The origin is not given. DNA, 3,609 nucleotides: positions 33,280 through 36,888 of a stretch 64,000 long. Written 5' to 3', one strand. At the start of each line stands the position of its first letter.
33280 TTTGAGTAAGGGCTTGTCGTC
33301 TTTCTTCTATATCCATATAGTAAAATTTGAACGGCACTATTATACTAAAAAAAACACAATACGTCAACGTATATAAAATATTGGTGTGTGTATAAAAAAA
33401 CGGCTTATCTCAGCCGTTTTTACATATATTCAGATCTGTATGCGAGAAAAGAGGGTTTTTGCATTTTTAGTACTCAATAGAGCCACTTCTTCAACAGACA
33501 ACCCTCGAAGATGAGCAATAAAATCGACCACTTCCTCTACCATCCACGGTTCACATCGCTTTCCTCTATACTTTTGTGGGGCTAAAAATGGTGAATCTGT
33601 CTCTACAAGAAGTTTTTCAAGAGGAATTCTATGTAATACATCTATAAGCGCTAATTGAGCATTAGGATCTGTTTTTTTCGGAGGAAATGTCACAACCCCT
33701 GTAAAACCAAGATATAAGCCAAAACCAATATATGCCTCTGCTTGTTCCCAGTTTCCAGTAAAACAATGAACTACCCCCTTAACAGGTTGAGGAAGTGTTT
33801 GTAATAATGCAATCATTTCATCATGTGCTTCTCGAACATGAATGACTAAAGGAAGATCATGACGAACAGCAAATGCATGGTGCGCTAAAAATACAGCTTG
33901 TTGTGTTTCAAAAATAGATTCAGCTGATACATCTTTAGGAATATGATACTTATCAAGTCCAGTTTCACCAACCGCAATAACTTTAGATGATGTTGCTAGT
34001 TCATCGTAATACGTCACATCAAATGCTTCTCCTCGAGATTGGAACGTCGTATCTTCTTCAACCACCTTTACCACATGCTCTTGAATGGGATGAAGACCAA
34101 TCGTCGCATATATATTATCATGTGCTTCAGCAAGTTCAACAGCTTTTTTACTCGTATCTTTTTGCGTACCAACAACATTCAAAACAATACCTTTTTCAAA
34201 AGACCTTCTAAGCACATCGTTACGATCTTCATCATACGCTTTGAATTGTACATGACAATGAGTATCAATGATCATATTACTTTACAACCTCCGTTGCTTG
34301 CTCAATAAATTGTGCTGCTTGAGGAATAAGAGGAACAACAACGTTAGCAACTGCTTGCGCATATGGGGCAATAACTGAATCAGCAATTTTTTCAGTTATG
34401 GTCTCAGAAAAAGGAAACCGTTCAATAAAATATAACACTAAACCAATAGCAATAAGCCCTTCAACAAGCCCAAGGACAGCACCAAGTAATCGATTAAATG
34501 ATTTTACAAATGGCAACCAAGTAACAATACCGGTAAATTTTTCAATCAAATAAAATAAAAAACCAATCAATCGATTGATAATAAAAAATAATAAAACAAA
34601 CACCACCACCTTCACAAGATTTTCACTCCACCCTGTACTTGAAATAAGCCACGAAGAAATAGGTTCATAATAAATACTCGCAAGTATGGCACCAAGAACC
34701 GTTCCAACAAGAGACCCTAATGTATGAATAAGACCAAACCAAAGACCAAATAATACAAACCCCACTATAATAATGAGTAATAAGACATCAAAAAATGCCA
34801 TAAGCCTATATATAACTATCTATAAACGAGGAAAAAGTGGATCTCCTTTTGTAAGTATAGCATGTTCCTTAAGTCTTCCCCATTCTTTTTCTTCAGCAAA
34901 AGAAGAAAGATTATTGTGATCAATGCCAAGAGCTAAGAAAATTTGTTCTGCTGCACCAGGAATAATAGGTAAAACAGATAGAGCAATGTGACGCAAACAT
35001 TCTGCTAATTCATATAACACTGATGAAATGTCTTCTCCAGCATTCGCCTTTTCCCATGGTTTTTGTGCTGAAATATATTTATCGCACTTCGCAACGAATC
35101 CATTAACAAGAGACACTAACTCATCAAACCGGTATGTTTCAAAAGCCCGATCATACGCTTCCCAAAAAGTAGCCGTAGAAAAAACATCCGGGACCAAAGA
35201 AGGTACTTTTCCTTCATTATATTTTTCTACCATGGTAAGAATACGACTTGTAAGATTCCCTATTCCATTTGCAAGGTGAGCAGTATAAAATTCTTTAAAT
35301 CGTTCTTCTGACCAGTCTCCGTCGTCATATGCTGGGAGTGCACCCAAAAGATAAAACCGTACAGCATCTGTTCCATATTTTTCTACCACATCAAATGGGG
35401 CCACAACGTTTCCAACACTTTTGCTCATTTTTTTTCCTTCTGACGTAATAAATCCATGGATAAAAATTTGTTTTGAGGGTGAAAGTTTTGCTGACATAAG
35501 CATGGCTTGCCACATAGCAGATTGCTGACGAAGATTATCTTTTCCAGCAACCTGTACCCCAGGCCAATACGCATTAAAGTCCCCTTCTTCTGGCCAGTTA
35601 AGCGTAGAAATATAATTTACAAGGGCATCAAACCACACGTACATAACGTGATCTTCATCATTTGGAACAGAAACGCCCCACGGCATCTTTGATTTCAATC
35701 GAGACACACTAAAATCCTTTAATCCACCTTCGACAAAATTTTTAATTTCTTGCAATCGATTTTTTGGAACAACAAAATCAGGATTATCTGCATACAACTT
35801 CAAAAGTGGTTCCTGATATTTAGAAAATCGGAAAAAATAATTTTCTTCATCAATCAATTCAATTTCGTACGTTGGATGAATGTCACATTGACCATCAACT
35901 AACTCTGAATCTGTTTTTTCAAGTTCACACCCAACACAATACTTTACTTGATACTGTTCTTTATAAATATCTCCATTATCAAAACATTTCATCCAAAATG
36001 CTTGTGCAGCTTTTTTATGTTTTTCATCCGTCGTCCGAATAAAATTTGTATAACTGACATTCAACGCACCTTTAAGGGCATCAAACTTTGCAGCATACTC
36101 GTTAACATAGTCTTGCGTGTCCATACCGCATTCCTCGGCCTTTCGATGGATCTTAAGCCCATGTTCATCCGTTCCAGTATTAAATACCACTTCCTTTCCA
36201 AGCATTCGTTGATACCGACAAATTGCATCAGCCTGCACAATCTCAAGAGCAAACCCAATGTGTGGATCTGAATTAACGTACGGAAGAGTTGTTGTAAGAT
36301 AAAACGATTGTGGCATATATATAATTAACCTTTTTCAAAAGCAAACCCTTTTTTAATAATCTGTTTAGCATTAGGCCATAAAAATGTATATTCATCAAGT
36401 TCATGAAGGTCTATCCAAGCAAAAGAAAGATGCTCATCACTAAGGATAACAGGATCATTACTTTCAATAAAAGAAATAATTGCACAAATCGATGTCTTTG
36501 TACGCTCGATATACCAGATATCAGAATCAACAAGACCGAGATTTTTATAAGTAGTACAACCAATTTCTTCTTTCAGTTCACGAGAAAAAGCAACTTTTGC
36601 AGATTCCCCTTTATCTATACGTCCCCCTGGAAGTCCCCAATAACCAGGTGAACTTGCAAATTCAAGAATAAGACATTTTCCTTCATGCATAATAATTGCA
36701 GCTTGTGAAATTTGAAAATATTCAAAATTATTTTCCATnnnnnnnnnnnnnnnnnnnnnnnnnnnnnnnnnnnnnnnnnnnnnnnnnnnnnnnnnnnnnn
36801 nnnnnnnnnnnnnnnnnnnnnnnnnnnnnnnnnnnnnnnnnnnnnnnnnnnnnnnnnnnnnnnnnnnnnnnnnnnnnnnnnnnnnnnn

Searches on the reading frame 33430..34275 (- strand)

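Call 77: search_protein_families(library=pfam, proteins=[window:33430-34275:-], max_evalue=0.01)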
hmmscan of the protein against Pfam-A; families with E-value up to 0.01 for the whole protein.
window:33430-34275:- (281 aa): 1 family
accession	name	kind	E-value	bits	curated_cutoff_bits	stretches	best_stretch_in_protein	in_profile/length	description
PF01026.27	TatD_DNase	-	6.5e-70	235.8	27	1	3-277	1-253/253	TatD related DNase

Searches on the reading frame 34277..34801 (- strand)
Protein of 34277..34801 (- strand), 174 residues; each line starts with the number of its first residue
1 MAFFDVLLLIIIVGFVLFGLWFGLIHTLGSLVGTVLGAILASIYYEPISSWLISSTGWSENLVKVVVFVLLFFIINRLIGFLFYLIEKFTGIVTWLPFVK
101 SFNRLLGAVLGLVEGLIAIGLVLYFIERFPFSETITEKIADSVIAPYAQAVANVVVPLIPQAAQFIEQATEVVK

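Call 77: search_protein_families(library=pfam, proteins=[window:34277-34801:-], max_evalue=0.01)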
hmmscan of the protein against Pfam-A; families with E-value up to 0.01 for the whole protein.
window:34277-34801:- (174 aa): 1 family
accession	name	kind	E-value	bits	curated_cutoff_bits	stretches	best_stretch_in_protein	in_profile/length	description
PF02674.22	Colicin_V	-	1.7e-23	83.6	29.3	1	4-152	1-143/144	Colicin V production protein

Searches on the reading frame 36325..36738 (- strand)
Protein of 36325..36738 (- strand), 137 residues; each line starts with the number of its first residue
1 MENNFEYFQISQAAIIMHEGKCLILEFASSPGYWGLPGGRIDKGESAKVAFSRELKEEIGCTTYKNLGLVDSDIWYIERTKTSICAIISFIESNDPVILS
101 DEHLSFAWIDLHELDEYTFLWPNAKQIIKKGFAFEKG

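Call 29: find_homologous_proteins(query=window:36325-36738:-, max_evalue=1e-10)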
Query window:36325-36738:- (137 aa): 70 proteins with E <= 1e-10 among 94 candidates.
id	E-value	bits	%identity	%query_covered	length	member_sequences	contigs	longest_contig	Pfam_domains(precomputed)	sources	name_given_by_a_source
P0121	4.5e-87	307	99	100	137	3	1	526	PF00293.35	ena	-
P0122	1.3e-39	153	53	96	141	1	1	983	PF00293.35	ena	-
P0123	3.1e-39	152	52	96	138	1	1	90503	PF00293.35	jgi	jgi:8-oxo-dGTP diphosphatase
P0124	4.6e-39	151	53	98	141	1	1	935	PF00293.35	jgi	jgi:8-oxo-dGTP pyrophosphatase MutT (NUDIX family)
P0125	1.5e-38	150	52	99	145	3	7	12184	PF00293.35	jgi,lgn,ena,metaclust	metaclust:\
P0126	3.3e-38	149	49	96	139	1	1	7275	PF00293.35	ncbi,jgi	-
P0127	7.0e-38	148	51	97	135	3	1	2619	PF00293.35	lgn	-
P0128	2.9e-37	146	48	99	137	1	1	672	PF00293.35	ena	-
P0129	5.2e-37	145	50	98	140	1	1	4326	PF00293.35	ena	-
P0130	2.1e-36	143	49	96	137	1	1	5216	PF00293.35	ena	-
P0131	2.2e-36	143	49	96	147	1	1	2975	PF00293.35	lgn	-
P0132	2.6e-36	143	50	98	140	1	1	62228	PF00293.35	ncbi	-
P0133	3.5e-36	142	50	99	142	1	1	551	PF00293.35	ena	-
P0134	3.9e-36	142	49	99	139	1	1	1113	PF00293.35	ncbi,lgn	-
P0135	1.3e-35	140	50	96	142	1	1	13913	PF00293.35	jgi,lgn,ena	-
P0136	2.3e-35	139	52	96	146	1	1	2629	PF00293.35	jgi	jgi:8-oxo-dGTP pyrophosphatase MutT (NUDIX family)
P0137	2.4e-35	139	50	98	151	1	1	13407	PF00293.35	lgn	-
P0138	3.8e-35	139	47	96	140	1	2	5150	PF00293.35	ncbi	-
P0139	4.8e-35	138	50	99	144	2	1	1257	PF00293.35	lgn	-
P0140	1.1e-34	137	47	99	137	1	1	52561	PF00293.35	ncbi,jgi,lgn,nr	ncbi:MAG: NUDIX domain-containing protein [Patescibacteria group bacterium]|jgi:8-oxo-dGTP diphospha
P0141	1.3e-34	137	53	96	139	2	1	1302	PF00293.35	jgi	jgi:8-oxo-dGTP diphosphatase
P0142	1.7e-34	137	47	97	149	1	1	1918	PF00293.35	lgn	-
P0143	7.8e-34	135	47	98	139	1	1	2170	PF00293.35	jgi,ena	-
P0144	7.9e-34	135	50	99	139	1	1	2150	PF00293.35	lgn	-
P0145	1.2e-33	134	51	98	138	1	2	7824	PF00293.35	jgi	jgi:8-oxo-dGTP pyrophosphatase MutT (NUDIX family)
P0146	1.4e-33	134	47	96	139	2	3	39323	PF00293.35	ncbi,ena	-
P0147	2.6e-33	133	45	100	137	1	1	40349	PF00293.35,PF14815.13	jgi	jgi:ADP-ribose pyrophosphatase YjhB (NUDIX family)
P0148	4.6e-33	132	46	97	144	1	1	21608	PF00293.35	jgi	-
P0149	5.7e-33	132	46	97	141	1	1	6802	PF00293.35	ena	-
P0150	1.2e-32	131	47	99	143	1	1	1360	PF00293.35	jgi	jgi:8-oxo-dGTP diphosphatase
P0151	1.4e-32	130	47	93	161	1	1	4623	PF00293.35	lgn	-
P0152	2.0e-32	130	49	95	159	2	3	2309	PF00293.35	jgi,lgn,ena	-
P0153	3.0e-32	129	44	99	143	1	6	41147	PF00293.35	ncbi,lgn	-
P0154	3.5e-32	129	44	99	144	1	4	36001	PF00293.35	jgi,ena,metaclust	metaclust:\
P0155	3.7e-32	129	48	99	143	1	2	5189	PF00293.35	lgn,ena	-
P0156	4.6e-32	129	46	99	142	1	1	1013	PF00293.35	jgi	-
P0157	9.4e-32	128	49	94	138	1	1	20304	PF00293.35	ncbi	-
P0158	1.0e-31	128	46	96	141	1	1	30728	PF00293.35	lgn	-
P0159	1.2e-31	127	44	99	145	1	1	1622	PF00293.35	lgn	-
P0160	2.7e-31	126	47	99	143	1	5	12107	PF00293.35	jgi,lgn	-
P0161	3.2e-31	126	44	98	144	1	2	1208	PF00293.35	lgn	-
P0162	3.3e-31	126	51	96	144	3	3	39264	PF00293.35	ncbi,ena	-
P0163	4.0e-31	126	48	99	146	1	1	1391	PF00293.35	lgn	-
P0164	6.6e-31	125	46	96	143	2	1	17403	PF00293.35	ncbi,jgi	ncbi:MAG: NUDIX hydrolase [Patescibacteria group bacterium]|jgi:8-oxo-dGTP diphosphatase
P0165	1.4e-30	124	46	95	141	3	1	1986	PF00293.35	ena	-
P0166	1.7e-30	124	84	52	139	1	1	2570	PF00293.35,PF00027.36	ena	-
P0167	1.8e-30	124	45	98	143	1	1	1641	PF00293.35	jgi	jgi:8-oxo-dGTP diphosphatase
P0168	2.2e-30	123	47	96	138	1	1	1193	PF00293.35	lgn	-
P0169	7.7e-30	122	47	96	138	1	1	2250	PF00293.35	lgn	-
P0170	2.5e-29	120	48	99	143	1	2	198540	PF00293.35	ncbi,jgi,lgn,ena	ncbi:MAG: NUDIX domain-containing protein [Parcubacteria group bacterium]|jgi:8-oxo-dGTP pyrophospha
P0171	3.5e-29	119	44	99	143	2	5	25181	PF00293.35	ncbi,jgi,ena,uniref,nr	ncbi:hypothetical protein COT99_00575 [Candidatus Falkowbacteria bacterium CG10_big_fil_rev_8_21_14_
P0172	3.7e-29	119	42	99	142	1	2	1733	PF00293.35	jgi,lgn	jgi:8-oxo-dGTP pyrophosphatase MutT (NUDIX family)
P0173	7.0e-29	118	47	95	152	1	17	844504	PF00293.35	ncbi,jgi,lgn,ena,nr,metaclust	ncbi:NUDIX hydrolase [Candidatus Parcubacteria bacterium]|jgi:8-oxo-dGTP pyrophosphatase MutT (NUDIX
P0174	8.5e-29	118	45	96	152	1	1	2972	PF00293.35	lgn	-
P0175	1.2e-28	118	47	100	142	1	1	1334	PF00293.35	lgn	-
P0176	1.9e-28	117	45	94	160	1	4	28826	PF00293.35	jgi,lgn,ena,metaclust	metaclust:\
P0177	2.5e-28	117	47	95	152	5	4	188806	PF00293.35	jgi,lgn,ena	jgi:ADP-ribose pyrophosphatase YjhB (NUDIX family)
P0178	4.2e-28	116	45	96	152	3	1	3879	PF00293.35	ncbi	-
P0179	5.2e-28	116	44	99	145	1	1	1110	PF00293.35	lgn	-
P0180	9.9e-28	115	46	99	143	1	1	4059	PF00293.35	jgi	jgi:8-oxo-dGTP pyrophosphatase MutT (NUDIX family)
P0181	2.2e-27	114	45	86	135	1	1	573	PF00293.35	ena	-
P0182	2.2e-27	114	43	100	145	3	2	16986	PF00293.35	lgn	-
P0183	2.4e-27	114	45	97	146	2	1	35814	PF00293.35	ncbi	-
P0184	6.4e-27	112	43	100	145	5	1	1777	PF00293.35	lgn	-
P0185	7.1e-27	112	41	99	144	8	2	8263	PF00293.35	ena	-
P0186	8.1e-27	112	43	98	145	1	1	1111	PF00293.35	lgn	-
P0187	8.3e-27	112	45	96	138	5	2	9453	PF00293.35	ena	-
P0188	9.7e-26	108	42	97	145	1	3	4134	PF00293.35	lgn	-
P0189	1.9e-23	101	54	75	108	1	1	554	PF00293.35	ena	-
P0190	9.0e-12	63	38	89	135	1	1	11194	PF00293.35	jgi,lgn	jgi:mutator protein MutT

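Call 30: find_encoding_contigs(protein=P0123, flank=2500, max_places=1)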
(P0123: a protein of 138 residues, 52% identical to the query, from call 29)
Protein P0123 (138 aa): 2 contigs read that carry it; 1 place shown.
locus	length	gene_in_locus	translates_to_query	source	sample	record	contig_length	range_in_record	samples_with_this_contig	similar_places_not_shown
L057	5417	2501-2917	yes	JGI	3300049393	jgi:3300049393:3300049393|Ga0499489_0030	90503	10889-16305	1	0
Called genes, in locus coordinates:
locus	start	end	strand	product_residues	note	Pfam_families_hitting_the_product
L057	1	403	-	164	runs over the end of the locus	PF01936:NYN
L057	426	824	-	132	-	PF00312:Ribosomal_S15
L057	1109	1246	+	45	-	-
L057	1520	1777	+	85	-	PF01541:GIY-YIG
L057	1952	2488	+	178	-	-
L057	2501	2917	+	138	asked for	PF00293:NUDIX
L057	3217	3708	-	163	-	PF01242:PTPS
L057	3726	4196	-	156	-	PF01475:FUR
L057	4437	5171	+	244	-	PF02525:Flavodoxin_2, PF03358:FMN_red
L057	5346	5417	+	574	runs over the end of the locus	PF14870:PSII_BNR (faint), PF15902:Sortilin-Vps10 (faint), PF25852:DUF6242_C (faint), PF02012:BNR (faint)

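Call 31: find_encoding_contigs(protein=P0132, flank=2500, max_places=1)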
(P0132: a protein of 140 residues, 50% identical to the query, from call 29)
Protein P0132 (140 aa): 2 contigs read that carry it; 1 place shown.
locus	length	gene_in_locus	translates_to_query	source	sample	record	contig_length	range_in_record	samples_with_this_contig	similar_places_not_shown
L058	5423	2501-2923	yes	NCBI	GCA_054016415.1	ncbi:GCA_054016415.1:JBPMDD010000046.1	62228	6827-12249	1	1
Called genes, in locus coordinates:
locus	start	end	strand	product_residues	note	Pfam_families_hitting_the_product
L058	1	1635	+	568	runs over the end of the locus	-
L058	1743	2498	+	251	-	PF00590:TP_methylase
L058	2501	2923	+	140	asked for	PF00293:NUDIX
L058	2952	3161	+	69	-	-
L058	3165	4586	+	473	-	PF00133:tRNA-synt_1, PF01406:tRNA-synt_1e (weak), PF09334:tRNA-synt_1g, PF00133:tRNA-synt_1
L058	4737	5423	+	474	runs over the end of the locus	PF00050:Kazal_1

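Call 32: find_encoding_contigs(protein=P0125, flank=2500, max_places=2)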
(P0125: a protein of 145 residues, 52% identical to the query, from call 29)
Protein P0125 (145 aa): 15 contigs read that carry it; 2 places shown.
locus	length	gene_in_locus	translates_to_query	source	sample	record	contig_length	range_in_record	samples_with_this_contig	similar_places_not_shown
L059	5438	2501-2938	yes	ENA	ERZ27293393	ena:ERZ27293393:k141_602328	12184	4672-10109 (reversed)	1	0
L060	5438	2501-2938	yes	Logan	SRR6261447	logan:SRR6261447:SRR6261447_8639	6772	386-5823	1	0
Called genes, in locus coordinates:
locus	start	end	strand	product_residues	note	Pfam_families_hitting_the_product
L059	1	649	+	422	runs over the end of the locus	PF00675:Peptidase_M16, PF05193:Peptidase_M16_C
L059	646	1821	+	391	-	PF01594:AI-2E_transport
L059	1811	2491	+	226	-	PF00590:TP_methylase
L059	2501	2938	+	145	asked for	PF00293:NUDIX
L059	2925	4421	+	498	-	PF00133:tRNA-synt_1, PF01406:tRNA-synt_1e, PF09334:tRNA-synt_1g, PF00133:tRNA-synt_1, PF01406:tRNA-synt_1e (weak), PF19303:Anticodon_3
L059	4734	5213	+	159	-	PF00293:NUDIX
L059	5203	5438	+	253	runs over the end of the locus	PF01026:TatD_DNase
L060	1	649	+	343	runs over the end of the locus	?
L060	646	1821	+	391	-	PF01594:AI-2E_transport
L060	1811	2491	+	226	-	PF00590:TP_methylase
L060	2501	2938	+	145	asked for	PF00293:NUDIX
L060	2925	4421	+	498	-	PF00133:tRNA-synt_1, PF01406:tRNA-synt_1e, PF09334:tRNA-synt_1g, PF00133:tRNA-synt_1, PF01406:tRNA-synt_1e (weak), PF19303:Anticodon_3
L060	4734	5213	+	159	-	PF00293:NUDIX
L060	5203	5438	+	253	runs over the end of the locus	PF01026:TatD_DNase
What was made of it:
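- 36325..36738 (-): Flanking NUDIX hydrolase gene, followed by metG at 34820-36316. The order rsmI-NUDIX-metG is seen in relatives (calls 31, 32).
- Insertion: relatives L058, L059 and L060 have only 2-10 nt between rsmI and NUDIX (calls 31, 32). Relatives manage with 2-10 nt at this spot (calls 31, 32).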

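Call 67: find_encoding_contigs(protein=P0166, flank=3000, max_places=3)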
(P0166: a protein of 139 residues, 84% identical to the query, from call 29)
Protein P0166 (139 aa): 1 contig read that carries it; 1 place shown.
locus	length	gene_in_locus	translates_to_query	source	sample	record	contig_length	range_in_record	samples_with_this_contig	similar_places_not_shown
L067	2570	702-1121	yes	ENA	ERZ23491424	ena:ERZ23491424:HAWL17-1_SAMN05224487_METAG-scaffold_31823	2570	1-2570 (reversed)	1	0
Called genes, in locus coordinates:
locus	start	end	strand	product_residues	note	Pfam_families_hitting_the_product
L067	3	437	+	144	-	?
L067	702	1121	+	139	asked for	PF00293:NUDIX, PF00027:cNMP_binding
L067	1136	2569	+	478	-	?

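Call 77: search_protein_families(library=pfam, proteins=[window:36325-36738:-], max_evalue=0.01)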
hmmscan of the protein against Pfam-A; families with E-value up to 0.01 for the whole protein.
window:36325-36738:- (137 aa): 3 families
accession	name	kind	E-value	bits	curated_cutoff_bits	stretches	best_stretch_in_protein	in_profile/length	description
PF00293.34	NUDIX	-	1.2e-14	54.9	21.1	1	14-129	7-132/134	NUDIX domain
PF22327.2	Nudt16-like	-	9.7e-05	22.8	27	1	19-73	20-74/161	U8 snoRNA-decapping enzyme-like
PF14815.12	NUDIX_4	-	0.0099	16.1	35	0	32-125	25-109/113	NUDIX domain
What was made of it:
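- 36325..36738 (-): Pfam PF00293, E 1.2e-14 (call 77).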
